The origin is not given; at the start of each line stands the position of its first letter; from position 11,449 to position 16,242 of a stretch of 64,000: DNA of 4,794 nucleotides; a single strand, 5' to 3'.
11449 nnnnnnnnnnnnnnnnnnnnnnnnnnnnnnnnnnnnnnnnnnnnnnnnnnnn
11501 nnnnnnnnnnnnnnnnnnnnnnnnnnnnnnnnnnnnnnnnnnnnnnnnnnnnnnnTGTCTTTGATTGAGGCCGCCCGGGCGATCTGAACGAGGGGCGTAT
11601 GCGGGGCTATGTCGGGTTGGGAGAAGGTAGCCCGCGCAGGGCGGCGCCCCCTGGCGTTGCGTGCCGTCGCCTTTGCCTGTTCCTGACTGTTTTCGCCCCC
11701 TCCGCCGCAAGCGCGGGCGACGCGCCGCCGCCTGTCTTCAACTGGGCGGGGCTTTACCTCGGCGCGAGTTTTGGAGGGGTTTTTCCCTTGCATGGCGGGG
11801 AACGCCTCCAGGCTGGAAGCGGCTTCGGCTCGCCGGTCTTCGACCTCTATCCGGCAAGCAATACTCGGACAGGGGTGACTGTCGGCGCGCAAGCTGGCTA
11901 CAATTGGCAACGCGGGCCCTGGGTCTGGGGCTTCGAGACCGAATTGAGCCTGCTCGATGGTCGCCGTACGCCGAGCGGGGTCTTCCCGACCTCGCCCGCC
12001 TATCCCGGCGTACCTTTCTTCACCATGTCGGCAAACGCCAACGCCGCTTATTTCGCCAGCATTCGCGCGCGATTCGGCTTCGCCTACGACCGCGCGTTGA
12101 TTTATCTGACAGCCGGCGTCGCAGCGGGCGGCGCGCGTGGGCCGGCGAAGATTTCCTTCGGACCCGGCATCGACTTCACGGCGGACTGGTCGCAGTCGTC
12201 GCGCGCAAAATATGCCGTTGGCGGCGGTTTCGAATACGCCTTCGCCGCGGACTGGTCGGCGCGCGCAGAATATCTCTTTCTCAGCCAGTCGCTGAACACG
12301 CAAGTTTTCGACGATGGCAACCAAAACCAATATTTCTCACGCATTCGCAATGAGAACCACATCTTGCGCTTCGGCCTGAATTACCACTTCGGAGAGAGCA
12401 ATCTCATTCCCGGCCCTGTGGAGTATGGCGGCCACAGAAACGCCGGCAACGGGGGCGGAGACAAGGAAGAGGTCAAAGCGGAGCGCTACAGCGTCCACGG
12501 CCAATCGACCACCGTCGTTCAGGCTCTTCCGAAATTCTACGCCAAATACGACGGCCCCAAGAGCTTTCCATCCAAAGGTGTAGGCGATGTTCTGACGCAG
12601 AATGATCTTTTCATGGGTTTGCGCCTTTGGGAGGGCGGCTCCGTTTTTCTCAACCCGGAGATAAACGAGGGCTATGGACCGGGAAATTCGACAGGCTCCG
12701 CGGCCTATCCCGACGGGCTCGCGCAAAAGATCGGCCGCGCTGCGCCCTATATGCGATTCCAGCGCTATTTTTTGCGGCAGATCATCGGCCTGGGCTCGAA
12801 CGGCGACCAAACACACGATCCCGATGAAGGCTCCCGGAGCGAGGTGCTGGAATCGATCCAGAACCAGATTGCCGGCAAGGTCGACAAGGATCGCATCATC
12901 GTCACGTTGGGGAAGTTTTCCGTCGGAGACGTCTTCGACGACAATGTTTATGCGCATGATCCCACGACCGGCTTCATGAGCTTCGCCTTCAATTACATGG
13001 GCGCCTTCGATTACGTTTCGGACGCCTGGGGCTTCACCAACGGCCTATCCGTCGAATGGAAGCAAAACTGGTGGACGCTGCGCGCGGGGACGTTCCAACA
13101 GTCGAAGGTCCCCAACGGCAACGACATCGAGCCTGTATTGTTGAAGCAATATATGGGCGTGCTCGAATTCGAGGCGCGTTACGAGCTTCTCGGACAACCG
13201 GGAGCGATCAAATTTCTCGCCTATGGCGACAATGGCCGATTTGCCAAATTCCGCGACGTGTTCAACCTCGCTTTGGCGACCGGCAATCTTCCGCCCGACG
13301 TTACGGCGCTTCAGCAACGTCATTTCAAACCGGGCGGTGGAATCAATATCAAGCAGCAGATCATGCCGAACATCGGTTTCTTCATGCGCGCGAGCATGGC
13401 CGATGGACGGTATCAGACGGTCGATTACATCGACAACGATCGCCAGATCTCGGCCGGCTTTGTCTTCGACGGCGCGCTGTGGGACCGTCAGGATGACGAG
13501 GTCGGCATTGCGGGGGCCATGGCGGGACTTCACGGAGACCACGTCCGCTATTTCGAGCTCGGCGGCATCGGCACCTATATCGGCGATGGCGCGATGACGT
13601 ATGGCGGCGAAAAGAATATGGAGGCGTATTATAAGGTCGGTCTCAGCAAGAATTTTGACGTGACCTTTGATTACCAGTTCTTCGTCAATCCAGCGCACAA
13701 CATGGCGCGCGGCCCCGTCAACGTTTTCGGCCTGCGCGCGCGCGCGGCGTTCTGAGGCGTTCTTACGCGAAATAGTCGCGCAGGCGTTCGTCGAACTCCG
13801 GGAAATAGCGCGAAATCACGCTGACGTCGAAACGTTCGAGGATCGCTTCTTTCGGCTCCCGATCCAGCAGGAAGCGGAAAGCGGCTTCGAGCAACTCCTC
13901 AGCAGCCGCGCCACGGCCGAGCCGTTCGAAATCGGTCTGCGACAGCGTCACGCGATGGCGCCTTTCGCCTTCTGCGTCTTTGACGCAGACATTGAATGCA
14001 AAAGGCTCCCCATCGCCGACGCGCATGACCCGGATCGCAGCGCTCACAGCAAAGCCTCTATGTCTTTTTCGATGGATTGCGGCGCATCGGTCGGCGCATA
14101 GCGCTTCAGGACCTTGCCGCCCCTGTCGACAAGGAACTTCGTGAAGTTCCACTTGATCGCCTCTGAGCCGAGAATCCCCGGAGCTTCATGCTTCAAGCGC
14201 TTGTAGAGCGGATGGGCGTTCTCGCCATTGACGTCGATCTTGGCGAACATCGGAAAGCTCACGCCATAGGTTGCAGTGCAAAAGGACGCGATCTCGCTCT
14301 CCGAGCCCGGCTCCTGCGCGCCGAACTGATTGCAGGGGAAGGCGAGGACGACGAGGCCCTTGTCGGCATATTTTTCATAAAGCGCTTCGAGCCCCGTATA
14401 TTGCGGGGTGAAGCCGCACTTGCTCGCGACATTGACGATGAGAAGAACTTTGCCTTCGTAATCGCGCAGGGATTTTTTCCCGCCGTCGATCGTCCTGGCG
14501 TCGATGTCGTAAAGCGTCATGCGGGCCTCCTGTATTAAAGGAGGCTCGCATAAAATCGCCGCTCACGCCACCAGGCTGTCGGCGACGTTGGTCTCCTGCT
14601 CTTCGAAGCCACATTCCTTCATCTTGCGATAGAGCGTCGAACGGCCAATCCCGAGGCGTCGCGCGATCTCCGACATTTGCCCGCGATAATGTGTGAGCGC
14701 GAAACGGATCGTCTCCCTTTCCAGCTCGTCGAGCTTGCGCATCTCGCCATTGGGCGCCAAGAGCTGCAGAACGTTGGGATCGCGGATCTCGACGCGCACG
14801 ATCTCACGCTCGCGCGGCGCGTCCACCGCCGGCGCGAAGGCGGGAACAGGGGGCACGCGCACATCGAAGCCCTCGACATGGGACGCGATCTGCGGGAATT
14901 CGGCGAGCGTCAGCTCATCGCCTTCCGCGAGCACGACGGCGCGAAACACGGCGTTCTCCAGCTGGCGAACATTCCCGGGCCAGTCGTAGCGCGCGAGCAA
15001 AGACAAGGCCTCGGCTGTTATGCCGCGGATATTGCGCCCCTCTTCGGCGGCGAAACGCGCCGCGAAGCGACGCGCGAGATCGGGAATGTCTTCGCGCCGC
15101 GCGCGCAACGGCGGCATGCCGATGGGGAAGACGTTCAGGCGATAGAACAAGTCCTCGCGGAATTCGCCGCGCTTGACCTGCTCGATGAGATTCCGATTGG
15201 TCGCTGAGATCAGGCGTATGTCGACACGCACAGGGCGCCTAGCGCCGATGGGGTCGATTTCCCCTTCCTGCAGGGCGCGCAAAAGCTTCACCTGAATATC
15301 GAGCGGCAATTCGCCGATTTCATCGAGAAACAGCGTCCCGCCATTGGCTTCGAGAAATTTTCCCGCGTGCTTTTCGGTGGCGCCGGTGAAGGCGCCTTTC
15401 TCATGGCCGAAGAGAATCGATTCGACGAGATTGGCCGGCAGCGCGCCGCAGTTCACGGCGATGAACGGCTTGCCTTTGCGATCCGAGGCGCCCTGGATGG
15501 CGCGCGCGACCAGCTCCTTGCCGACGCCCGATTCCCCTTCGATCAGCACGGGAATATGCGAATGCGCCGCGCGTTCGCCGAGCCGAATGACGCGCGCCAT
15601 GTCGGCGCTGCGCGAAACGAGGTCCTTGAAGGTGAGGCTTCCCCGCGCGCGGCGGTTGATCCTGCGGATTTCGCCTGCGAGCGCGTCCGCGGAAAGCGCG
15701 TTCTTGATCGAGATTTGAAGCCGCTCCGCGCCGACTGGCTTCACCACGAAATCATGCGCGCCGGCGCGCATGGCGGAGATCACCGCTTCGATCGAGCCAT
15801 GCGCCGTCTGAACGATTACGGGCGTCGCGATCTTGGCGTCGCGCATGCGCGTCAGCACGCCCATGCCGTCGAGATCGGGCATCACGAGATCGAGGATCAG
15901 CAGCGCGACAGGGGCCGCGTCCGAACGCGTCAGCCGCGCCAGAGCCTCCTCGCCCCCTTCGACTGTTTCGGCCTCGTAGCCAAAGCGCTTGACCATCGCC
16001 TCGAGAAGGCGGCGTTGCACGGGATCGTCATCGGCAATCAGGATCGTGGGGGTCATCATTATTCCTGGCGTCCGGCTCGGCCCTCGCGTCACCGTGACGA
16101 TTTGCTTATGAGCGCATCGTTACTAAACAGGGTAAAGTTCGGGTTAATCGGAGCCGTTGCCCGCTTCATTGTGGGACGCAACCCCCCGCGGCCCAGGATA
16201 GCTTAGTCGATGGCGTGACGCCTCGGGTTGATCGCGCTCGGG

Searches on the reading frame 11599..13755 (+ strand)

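Call 93: search_protein_families(library=pfam, proteins=[window:11599-13755:+], max_evalue=0.001)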
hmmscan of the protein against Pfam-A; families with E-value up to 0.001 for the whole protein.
window:11599-13755:+ (718 aa): 2 families
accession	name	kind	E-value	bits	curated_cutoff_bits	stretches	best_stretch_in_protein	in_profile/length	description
PF04966.18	OprB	-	1.6e-31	110.5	22.9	1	335-718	16-372/372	Carbohydrate-selective porin, OprB family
PF13505.12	OMP_b-brl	-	2.6e-10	41.2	28.7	1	42-264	19-175/175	Outer membrane protein beta-barrel domain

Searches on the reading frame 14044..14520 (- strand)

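Call 93: search_protein_families(library=pfam, proteins=[window:14044-14520:-], max_evalue=0.001)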
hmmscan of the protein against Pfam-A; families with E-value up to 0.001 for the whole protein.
window:14044-14520:- (158 aa): 3 families
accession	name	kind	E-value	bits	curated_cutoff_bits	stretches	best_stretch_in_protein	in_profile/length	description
PF00255.25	GSHPx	-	1.2e-45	154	27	1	3-110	1-108/108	Glutathione peroxidase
PF00578.27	AhpC-TSA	-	2.1e-05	24.9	26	1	5-93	7-88/124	AhpC/TSA family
PF08534.16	Redoxin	-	0.00019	21.7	26.6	1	12-154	17-144/148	Redoxin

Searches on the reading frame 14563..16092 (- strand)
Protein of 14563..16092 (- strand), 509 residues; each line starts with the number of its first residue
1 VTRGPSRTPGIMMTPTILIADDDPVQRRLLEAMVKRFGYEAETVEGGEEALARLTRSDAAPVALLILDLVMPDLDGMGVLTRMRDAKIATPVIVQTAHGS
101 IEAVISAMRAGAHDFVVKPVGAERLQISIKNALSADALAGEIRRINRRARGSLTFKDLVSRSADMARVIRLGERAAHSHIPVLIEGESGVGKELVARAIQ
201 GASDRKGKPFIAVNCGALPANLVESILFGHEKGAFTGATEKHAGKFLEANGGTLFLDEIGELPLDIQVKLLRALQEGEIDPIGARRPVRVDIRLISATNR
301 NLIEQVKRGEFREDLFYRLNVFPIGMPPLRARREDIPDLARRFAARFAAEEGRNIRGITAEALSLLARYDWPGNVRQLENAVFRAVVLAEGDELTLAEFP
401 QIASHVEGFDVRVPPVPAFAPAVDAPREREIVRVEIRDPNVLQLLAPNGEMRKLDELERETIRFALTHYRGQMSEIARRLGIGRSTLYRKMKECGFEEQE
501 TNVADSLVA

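Call 30: search_protein_families(library=pfam, proteins=[window:14563-16092:-], max_evalue=0.001)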
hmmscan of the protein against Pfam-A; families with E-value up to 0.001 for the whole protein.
window:14563-16092:- (509 aa): 7 families
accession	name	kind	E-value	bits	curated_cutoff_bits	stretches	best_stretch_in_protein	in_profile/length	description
PF00158.32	Sigma54_activat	-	8e-69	231.1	20.2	1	159-324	2-167/168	Sigma-54 interaction domain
PF00072.30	Response_reg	-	1.1e-25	90.3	30.2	1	17-129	1-110/111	Response regulator receiver domain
PF25601.1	AAA_lid_14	-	4.8e-25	87.6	27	1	330-401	1-72/87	AAA+ ATPase lid domain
PF14532.12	Sigma54_activ_2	-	5.2e-18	66.1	25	1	161-329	3-138/138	Sigma-54 interaction domain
PF02954.25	HTH_8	-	6.2e-12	45.5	22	1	454-493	2-41/42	Bacterial regulatory protein, Fis family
PF07728.20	AAA_5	-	3.6e-08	34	22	1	181-301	1-124/139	AAA domain (dynein-related subfamily)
PF02796.21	HTH_7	-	0.00026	21.5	23.8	1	474-491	25-42/45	Helix-turn-helix domain of resolvase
